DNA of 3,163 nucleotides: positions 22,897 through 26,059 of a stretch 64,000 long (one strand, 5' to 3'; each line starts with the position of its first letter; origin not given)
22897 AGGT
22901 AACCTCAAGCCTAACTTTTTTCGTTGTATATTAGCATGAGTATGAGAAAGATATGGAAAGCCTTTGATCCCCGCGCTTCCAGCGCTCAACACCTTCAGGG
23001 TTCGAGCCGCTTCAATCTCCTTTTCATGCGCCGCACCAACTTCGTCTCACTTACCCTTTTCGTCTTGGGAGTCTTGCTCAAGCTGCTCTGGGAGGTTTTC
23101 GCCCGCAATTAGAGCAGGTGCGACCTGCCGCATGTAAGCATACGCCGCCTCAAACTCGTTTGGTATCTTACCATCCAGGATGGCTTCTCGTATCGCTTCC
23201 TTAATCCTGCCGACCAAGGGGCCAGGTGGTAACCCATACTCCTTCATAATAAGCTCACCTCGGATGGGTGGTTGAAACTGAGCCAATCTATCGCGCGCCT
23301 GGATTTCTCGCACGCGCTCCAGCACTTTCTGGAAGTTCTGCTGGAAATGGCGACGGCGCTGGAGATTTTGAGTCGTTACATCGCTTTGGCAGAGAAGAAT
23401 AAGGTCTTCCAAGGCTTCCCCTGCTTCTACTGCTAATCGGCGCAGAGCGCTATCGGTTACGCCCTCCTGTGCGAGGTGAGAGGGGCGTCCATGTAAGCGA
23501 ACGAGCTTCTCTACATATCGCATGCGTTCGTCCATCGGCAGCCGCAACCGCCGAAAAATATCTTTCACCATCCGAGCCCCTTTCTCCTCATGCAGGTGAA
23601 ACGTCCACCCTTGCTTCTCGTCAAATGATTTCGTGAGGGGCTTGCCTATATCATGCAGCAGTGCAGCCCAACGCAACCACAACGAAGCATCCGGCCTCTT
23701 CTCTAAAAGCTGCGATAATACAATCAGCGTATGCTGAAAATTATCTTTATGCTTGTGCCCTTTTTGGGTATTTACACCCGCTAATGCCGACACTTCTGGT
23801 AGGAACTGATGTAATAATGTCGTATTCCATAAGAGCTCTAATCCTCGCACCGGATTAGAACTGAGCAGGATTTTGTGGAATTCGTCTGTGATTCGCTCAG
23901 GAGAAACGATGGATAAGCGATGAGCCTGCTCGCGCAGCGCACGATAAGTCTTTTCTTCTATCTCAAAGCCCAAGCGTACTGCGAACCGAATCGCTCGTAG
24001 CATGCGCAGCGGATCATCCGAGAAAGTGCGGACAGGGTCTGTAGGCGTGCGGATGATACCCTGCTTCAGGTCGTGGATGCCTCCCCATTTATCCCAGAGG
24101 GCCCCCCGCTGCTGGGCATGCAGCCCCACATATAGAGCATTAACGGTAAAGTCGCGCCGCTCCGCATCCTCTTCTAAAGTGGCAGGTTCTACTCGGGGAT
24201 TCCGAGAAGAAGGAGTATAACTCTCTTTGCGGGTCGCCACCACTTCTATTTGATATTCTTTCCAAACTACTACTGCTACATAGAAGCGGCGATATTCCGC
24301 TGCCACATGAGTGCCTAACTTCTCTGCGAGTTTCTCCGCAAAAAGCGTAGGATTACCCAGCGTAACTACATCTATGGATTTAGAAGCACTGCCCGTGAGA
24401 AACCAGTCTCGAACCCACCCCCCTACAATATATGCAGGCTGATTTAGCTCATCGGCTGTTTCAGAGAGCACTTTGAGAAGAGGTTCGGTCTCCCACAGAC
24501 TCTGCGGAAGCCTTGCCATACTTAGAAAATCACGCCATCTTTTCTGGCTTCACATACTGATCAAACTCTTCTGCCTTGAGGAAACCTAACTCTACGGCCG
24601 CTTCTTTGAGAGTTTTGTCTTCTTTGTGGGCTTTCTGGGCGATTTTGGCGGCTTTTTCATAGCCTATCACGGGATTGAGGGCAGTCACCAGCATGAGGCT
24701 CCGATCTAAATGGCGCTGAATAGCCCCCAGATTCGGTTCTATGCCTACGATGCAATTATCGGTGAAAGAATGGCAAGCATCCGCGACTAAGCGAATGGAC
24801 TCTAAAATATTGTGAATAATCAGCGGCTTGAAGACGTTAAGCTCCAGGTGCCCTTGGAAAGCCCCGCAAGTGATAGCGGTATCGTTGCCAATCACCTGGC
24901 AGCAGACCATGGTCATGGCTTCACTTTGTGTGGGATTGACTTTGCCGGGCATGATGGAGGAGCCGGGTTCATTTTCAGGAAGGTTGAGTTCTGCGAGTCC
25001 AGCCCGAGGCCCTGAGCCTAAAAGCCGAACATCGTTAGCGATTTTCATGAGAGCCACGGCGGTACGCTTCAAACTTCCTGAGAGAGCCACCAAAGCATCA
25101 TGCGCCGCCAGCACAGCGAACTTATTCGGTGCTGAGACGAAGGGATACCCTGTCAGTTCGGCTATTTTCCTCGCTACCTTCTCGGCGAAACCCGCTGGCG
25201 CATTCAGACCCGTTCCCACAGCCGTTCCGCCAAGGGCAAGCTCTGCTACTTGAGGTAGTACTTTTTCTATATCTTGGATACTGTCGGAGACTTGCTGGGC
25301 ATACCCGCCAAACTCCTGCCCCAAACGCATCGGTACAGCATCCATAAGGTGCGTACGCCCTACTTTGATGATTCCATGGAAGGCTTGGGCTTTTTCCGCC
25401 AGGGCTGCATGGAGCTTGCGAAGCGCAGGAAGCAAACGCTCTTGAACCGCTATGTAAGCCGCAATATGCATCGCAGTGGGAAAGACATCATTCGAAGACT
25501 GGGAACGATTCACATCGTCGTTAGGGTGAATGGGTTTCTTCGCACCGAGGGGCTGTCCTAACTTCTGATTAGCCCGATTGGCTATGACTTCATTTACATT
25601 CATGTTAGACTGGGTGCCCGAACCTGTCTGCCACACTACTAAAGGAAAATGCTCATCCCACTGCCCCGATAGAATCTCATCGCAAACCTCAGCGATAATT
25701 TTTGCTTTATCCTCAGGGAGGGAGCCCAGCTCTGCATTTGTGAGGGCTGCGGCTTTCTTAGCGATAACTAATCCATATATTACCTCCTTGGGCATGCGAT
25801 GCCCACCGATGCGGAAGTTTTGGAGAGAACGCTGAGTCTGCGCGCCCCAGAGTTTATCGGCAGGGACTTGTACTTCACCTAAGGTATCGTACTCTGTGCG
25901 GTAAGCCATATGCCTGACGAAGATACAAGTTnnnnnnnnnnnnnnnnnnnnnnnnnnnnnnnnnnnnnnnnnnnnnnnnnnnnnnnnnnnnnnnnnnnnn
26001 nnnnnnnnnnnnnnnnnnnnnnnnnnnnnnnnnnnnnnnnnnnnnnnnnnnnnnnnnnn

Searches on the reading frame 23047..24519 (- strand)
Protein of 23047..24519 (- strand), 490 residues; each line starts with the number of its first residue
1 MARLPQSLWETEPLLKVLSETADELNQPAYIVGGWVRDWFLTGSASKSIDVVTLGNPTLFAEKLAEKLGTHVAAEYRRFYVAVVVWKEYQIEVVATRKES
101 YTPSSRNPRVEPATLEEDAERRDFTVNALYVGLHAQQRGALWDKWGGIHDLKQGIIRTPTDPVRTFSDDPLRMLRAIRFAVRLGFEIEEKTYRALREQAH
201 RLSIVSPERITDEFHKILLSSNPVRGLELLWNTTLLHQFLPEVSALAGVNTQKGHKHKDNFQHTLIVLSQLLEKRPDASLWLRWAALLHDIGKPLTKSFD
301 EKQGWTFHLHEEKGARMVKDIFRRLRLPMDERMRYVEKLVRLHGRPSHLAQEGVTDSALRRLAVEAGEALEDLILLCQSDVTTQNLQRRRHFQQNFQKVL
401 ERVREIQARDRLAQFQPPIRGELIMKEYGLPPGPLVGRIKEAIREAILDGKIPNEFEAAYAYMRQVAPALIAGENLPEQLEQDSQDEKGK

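Call 11: search_protein_families(library=pfam, proteins=[window:23047-24519:-], max_evalue=0.01)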
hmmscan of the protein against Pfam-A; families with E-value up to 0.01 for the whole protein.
window:23047-24519:- (490 aa): 4 families
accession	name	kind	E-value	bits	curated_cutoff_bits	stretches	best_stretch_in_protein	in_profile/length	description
PF01743.26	PolyA_pol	-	1.2e-28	100.4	23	1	29-157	1-126/126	Poly A polymerase head domain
PF12627.12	PolyA_pol_RNAbd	-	1.2e-22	79.8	22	1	184-244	1-61/64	Probable RNA and SrmB- binding site of polymerase A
PF01966.28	HD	-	3.2e-13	50.4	22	1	262-356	3-93/116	HD domain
PF13735.12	tRNA_NucTran2_2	-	2.7e-06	27.9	27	1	383-458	72-144/149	tRNA nucleotidyltransferase domain 2 putative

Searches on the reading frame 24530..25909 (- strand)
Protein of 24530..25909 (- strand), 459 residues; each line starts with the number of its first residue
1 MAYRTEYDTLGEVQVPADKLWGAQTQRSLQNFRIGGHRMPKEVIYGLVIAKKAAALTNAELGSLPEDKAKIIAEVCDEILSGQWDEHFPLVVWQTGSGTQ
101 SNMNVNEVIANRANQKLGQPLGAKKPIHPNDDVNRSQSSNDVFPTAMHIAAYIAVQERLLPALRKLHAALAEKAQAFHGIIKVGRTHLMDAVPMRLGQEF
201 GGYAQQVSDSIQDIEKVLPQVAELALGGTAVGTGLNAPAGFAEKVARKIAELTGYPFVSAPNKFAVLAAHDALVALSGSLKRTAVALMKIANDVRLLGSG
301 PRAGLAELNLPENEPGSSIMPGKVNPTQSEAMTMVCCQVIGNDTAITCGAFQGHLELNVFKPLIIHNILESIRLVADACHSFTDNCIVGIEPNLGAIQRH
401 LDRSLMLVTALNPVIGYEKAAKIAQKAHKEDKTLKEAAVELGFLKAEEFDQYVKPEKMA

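Call 11: search_protein_families(library=pfam, proteins=[window:24530-25909:-], max_evalue=0.01)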
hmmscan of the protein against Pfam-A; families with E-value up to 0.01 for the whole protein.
window:24530-25909:- (459 aa): 2 families
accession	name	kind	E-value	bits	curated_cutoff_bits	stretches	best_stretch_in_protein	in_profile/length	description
PF00206.25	Lyase_1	-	6.1e-113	377.8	27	1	11-341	1-312/312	Lyase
PF10415.14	FumaraseC_C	-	4.1e-25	88.4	32.5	1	407-459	1-53/54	Fumarase C C-terminus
